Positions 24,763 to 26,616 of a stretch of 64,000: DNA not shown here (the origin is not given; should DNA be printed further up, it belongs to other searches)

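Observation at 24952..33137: Candidate ABC-based peptidoglycan-recycling module: peptide ABC importer + signal-less YkuD enzyme + NagZ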

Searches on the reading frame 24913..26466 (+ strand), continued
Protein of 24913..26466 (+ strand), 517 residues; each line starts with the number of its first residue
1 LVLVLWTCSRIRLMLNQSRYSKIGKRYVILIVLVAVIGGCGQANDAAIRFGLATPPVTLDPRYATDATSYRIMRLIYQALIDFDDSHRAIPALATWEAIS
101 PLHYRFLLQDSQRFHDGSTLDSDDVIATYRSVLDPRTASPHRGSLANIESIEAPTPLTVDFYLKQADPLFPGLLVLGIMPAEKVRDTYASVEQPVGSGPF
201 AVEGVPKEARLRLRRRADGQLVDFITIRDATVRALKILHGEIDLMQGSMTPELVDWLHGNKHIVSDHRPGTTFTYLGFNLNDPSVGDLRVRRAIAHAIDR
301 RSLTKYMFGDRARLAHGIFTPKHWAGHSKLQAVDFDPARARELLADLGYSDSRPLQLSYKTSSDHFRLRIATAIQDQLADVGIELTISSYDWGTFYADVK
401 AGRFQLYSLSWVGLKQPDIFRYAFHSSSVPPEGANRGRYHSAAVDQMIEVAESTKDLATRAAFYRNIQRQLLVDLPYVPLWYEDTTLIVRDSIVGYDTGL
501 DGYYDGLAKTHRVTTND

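Call 34: search_solved_structures(query=window:24952-26463:+, max_evalue=1e-28, show_alignments=5)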
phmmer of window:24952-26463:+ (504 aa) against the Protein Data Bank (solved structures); distinct sequences matched with E-value up to 1e-28: 7.
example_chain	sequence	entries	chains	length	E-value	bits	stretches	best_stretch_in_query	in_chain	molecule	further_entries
5u4o_A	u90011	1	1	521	3.1e-35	125.1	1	42-469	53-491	ABC transporter substrate-binding protein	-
5isu_A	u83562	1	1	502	1.6e-32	116.2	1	25-479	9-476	Lmo0135 protein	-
6hlx_A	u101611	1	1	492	1.8e-32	116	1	35-490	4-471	AgaA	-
4oet_A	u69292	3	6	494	6.6e-31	110.8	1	45-491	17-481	Putative peptide ABC-transport system periplasmic peptide-binding protein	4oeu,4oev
4toz_A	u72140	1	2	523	2.1e-29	105.9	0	207-484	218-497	Periplasmic murein peptide-binding protein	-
3o9p_A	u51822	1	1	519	2.7e-29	105.5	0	207-484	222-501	Periplasmic murein peptide-binding protein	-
6ofq_A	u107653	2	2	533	4.9e-29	104.7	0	42-485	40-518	Heme-binding protein A / AI-2 binding protein A | Heme-binding protein A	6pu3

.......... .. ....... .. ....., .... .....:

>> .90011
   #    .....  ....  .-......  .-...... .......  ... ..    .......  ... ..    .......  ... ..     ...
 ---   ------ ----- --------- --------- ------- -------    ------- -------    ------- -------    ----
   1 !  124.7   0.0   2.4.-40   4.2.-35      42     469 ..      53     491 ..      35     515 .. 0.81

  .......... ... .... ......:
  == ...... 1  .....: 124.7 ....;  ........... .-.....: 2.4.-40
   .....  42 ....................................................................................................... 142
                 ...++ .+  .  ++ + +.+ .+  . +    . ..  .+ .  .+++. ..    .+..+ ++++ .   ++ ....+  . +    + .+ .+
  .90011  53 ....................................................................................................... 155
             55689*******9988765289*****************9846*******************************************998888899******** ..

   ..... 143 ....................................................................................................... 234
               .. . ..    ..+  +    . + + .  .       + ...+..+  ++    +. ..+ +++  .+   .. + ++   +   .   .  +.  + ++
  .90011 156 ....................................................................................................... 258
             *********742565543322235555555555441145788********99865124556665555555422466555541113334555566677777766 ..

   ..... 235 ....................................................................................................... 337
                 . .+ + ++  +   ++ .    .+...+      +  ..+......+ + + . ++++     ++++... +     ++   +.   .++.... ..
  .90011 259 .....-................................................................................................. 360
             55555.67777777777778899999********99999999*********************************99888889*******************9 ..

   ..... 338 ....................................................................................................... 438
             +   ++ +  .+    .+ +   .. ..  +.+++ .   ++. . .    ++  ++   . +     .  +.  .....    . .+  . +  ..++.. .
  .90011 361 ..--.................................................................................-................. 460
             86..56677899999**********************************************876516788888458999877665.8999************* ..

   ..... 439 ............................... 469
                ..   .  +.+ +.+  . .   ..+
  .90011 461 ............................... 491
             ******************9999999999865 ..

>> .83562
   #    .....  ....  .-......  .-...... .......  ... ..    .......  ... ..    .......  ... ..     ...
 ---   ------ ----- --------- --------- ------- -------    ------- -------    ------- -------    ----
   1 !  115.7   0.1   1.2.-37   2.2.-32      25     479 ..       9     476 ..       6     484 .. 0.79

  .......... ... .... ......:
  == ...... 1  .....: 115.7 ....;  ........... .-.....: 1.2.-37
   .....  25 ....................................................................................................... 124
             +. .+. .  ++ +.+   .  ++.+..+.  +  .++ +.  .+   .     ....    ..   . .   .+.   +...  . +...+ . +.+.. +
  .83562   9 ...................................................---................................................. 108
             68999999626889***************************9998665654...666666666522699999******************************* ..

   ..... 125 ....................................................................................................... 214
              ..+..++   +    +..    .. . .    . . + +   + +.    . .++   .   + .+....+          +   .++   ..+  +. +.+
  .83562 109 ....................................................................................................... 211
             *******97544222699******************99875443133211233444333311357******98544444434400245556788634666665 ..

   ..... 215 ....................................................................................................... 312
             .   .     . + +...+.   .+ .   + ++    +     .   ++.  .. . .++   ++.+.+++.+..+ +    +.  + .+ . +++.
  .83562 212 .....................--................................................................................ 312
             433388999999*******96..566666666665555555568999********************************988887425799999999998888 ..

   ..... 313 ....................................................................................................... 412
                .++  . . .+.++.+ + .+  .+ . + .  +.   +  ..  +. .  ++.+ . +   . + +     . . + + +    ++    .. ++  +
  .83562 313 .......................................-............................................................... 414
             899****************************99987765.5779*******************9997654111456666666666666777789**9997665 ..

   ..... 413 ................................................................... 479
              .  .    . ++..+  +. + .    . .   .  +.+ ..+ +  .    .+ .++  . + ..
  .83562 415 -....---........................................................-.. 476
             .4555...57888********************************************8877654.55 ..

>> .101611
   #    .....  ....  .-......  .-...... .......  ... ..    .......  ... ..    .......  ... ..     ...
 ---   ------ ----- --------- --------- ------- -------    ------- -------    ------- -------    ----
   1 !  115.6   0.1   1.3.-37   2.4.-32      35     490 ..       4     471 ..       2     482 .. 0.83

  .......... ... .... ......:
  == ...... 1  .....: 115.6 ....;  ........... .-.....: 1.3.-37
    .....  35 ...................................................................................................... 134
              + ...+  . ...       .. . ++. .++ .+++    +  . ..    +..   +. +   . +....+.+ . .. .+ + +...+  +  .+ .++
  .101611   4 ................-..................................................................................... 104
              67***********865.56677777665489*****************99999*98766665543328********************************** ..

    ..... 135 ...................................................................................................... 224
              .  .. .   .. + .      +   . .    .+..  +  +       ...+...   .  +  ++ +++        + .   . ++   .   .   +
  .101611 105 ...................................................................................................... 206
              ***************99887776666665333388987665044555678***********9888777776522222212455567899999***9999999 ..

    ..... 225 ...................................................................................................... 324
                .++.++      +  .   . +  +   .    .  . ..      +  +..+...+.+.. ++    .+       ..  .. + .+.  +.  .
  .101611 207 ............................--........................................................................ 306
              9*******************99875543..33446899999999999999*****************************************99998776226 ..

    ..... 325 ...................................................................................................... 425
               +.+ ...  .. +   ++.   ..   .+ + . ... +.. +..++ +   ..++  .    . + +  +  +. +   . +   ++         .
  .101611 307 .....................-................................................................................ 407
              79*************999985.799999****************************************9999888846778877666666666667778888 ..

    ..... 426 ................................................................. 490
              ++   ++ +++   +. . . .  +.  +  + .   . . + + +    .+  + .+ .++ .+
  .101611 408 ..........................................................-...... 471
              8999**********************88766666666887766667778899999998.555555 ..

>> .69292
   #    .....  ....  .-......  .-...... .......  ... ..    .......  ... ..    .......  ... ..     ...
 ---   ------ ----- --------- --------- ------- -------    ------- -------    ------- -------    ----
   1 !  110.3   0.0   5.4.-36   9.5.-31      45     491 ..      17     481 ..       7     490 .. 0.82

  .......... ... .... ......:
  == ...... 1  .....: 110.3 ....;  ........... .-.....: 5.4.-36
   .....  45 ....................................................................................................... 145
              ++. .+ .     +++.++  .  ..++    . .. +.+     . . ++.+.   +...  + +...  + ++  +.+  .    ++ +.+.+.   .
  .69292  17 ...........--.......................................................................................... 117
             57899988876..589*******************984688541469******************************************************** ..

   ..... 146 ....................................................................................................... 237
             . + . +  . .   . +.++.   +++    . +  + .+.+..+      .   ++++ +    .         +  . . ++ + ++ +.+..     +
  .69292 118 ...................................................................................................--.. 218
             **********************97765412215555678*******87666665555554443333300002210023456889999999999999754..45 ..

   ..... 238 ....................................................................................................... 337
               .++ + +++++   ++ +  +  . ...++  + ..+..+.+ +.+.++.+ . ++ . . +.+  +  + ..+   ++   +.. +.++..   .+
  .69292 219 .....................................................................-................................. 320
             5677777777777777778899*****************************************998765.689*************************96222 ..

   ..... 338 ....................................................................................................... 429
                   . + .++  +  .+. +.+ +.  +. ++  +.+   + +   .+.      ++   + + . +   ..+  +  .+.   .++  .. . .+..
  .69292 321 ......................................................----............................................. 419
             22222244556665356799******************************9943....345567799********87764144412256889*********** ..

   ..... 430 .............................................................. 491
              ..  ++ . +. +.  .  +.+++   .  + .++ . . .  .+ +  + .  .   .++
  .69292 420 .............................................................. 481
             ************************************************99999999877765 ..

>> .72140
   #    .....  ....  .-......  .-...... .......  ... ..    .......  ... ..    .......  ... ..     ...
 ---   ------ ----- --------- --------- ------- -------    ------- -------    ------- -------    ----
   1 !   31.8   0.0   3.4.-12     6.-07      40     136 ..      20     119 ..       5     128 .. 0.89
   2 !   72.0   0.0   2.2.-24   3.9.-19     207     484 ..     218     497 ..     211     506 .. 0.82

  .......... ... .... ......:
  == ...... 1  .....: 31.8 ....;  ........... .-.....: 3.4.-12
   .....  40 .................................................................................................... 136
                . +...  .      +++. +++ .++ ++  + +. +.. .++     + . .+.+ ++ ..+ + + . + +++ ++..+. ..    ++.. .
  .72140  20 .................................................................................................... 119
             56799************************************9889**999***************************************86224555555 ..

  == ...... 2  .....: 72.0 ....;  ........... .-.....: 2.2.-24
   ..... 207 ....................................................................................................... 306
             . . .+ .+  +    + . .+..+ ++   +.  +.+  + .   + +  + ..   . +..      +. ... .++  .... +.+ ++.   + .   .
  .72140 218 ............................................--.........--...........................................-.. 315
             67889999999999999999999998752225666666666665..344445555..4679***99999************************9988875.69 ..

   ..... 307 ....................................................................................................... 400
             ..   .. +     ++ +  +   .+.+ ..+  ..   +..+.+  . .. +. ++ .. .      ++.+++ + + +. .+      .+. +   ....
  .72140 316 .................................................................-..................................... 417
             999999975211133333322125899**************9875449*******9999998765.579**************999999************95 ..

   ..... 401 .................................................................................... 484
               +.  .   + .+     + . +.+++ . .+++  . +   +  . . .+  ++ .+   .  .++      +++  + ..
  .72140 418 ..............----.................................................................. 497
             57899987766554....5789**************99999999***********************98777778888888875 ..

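Call 48: predict_structure(alignment_id=A2)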
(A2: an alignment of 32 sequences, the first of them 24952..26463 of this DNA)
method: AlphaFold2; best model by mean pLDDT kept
length: 504 residues; sequences in the alignment: 32
mean_pLDDT: 88.9   pTM: 0.83
mean pLDDT of the five models: 88.9, 88.6, 85.8, 84.8, 81.4
residues with pLDDT >= 90: 330; 70-90: 138; 50-70: 22; < 50: 14
segments of 3 or more residues with pLDDT < 50: 1-4, 28-30, 418-422
pLDDT, mean of each block of 10 residues (from residue 1): 53 80 61 86 90 88 95 93 96 96 96 96 85 94 98 92 94 65 94 88 96 93 94 87 92 88 92 96 97 88 93 92 98 96 95 90 98 92 83 88 87 65 73 93 92 96 93 92 83 93 64
secondary structure, 60 per line:
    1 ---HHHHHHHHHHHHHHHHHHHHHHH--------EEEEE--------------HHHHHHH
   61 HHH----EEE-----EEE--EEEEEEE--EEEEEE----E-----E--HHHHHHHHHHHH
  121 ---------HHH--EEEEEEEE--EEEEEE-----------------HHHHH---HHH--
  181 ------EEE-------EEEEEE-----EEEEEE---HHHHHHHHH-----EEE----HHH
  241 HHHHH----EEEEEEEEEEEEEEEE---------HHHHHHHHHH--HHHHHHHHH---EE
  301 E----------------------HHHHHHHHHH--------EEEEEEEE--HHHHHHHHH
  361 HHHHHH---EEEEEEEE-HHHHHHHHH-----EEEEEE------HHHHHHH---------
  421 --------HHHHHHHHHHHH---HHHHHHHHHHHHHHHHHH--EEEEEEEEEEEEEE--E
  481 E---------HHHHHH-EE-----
elements in order: H4-26 E35-39 H54-63 E68-70 E76-78 E81-87 E90-95 H109-120 E135-142 E145-150 H168-172 E187-189 E197-202 E208-213 H217-225 E231-233 H238-245 E250-265 H275-284 H287-295 E299-301 H324-333 E342-349 H352-366 E370-377 H379-387 E393-398 H405-411 H429-440 H444-461 E464-477 H491-496
